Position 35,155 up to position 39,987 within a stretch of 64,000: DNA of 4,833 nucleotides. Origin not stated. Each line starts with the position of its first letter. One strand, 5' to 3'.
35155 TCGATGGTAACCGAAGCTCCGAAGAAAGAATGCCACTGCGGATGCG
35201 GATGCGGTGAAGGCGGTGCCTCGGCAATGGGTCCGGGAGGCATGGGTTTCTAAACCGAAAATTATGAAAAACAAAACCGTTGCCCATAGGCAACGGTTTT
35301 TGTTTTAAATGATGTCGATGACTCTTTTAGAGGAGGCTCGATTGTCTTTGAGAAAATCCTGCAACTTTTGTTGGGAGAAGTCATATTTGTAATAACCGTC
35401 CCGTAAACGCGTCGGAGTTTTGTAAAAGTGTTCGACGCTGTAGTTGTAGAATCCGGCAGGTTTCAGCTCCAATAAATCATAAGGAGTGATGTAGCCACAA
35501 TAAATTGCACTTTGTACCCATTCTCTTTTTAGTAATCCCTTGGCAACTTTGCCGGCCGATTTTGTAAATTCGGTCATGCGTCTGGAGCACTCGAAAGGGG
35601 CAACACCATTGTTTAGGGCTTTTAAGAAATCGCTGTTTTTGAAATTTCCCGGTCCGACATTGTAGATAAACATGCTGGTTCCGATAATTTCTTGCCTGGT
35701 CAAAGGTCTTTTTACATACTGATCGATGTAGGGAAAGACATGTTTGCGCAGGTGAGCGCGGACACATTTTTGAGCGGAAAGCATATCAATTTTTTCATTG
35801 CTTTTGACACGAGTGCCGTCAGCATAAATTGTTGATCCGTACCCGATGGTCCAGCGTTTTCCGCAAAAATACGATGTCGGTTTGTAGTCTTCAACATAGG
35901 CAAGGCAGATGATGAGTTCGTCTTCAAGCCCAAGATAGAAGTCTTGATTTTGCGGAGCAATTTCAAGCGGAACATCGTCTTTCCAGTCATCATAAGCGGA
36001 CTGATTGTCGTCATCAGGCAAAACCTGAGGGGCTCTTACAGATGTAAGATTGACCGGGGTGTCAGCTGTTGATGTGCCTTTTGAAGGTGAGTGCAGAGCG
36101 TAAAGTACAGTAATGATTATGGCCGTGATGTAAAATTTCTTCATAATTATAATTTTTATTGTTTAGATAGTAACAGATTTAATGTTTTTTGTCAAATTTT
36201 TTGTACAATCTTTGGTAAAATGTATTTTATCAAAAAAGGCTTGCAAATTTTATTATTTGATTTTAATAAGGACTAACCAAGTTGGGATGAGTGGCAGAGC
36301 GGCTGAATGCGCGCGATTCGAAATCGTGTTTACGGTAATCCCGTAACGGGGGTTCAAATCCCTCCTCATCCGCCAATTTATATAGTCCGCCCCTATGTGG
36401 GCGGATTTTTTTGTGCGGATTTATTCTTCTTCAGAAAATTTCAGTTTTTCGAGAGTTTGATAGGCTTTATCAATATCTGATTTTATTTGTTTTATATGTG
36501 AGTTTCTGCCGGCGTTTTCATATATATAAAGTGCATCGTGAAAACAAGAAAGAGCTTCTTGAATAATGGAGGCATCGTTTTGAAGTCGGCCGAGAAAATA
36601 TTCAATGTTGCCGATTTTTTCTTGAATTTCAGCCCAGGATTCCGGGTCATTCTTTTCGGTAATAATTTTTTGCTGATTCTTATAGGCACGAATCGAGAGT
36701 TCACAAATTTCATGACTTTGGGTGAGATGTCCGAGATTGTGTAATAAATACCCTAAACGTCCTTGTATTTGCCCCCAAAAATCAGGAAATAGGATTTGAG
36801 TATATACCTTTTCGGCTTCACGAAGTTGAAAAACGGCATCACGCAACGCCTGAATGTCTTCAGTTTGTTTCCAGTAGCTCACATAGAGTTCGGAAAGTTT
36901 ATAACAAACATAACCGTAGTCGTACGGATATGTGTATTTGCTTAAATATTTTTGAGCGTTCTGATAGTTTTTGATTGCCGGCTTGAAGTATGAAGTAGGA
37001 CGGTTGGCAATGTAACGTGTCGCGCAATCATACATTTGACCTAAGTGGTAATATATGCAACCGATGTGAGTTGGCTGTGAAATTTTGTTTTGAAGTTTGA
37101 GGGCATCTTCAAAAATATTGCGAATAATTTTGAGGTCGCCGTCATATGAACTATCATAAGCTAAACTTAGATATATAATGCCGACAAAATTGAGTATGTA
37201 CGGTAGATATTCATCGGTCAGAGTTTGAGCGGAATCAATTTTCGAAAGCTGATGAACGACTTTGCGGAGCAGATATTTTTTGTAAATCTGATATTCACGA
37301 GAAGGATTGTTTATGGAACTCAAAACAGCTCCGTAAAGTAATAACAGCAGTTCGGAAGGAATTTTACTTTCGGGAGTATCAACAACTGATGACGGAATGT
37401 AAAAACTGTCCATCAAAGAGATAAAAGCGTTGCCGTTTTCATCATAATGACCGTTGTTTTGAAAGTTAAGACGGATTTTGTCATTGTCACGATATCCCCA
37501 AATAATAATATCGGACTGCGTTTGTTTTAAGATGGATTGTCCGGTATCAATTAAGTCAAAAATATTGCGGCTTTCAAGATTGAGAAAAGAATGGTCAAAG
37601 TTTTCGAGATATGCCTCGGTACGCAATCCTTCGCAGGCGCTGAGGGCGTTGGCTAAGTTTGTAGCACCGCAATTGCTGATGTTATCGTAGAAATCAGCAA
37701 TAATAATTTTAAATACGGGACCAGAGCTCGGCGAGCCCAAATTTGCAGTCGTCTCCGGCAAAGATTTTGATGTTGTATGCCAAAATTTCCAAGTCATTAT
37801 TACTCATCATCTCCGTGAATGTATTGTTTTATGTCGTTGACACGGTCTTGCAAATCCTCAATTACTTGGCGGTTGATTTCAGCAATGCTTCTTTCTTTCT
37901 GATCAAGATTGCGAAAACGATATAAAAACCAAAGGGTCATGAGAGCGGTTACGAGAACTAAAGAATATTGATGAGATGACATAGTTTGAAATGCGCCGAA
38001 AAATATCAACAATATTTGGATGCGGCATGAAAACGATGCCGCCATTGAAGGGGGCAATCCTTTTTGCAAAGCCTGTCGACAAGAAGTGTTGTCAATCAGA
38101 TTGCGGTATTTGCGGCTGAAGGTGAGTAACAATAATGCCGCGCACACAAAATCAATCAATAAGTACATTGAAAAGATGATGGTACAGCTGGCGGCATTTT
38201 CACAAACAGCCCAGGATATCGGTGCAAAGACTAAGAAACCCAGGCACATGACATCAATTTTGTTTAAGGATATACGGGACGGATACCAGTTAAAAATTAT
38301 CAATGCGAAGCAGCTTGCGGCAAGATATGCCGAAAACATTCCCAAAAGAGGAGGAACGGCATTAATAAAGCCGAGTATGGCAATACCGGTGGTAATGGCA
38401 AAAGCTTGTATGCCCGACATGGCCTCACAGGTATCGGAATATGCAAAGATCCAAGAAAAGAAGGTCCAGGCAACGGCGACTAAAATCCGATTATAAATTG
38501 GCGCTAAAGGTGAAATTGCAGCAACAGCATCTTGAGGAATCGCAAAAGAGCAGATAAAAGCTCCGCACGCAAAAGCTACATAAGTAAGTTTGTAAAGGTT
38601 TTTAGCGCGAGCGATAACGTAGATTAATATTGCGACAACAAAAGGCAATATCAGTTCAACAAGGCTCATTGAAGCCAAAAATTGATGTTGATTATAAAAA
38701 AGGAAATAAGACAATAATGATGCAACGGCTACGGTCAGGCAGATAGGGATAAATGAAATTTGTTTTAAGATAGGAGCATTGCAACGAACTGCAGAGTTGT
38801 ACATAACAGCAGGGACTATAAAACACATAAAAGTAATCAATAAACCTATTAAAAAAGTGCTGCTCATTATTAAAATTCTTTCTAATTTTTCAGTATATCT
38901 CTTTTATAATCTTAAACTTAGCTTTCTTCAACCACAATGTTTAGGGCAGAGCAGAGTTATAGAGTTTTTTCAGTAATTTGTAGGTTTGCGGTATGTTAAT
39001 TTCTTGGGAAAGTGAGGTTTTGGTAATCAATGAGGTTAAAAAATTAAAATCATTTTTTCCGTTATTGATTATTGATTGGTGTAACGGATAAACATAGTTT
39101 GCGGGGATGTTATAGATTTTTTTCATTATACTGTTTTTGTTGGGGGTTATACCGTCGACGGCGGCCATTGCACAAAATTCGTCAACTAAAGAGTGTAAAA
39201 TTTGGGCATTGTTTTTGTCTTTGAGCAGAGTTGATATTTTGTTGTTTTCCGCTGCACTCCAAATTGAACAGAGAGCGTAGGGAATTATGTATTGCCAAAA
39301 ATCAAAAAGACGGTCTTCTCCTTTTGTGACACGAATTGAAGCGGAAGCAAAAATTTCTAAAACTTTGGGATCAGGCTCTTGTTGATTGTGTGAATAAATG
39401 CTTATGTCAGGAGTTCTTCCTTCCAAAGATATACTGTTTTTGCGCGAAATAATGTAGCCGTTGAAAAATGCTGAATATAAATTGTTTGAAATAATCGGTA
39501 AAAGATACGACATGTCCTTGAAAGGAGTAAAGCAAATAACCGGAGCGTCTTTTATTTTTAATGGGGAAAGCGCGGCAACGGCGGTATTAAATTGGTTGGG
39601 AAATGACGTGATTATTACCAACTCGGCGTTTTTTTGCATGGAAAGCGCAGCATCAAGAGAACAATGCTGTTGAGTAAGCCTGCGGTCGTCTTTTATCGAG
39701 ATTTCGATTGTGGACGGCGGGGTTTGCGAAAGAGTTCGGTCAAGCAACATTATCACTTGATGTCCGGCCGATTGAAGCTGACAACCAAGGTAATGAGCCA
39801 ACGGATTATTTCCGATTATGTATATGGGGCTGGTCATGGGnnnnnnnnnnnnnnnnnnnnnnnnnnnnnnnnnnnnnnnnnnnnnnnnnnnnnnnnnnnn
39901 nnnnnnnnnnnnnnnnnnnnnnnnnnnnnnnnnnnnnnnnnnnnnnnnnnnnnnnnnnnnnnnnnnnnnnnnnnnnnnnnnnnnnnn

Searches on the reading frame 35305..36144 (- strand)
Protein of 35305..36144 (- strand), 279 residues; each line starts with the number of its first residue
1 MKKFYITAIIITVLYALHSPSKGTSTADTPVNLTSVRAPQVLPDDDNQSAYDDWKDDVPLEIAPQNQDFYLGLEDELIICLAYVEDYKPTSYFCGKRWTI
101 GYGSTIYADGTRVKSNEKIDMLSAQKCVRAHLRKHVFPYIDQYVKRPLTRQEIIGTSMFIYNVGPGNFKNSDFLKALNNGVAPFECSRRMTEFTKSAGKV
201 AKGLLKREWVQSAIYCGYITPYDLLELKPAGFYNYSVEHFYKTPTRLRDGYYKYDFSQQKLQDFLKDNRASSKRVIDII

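Call 35: search_protein_families(library=pfam, proteins=[window:35305-36144:-], max_evalue=0.00001)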
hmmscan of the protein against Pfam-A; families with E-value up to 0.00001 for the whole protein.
window:35305-36144:- (279 aa): 1 family
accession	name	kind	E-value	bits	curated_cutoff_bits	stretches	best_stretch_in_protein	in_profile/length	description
PF00959.24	Phage_lysozyme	-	1.9e-18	67.5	22.3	1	85-207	4-121/125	Phage lysozyme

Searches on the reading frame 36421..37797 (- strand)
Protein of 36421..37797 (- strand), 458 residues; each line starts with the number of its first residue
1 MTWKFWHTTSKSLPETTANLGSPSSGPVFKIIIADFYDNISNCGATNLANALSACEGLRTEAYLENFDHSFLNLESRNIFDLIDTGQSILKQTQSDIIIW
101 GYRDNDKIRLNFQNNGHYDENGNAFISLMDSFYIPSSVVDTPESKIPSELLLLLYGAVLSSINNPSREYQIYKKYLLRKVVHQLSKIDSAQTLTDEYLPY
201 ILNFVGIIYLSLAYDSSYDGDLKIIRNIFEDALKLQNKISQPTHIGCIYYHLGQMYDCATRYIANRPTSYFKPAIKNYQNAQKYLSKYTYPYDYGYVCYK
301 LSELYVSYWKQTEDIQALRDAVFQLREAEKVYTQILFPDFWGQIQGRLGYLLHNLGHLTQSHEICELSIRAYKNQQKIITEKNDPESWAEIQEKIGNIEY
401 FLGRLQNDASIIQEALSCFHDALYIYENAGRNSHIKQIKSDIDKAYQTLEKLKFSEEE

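Call 35: search_protein_families(library=pfam, proteins=[window:36421-37797:-], max_evalue=0.00001)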
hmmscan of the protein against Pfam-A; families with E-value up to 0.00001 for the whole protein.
window:36421-37797:- (458 aa): 0 families

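Call 61: search_protein_families(library=pfam, proteins=[window:36421-37797:-], max_evalue=0.001)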
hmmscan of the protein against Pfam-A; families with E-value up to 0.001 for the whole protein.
window:36421-37797:- (458 aa): 1 family
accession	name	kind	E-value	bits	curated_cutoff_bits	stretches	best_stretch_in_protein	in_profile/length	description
PF13424.12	TPR_12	-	0.00036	21.1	30.1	0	208-262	5-61/77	Tetratricopeptide repeat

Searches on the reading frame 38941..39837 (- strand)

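Call 29: search_protein_families(library=ncbifam, proteins=[window:38941-39837:-], max_evalue=0.00001)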
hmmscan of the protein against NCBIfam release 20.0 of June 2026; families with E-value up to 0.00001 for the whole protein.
window:38941-39837:- (298 aa): 2 families
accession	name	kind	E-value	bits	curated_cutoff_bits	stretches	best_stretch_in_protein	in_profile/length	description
TIGR00745.1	apbA_panE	subfamily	5e-12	45.7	141.35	1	5-285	2-291/305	2-dehydropantoate 2-reductase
NF005088.0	PRK06522.1-2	subfamily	2e-10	40.3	371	1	146-285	148-291/308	2-dehydropantoate 2-reductase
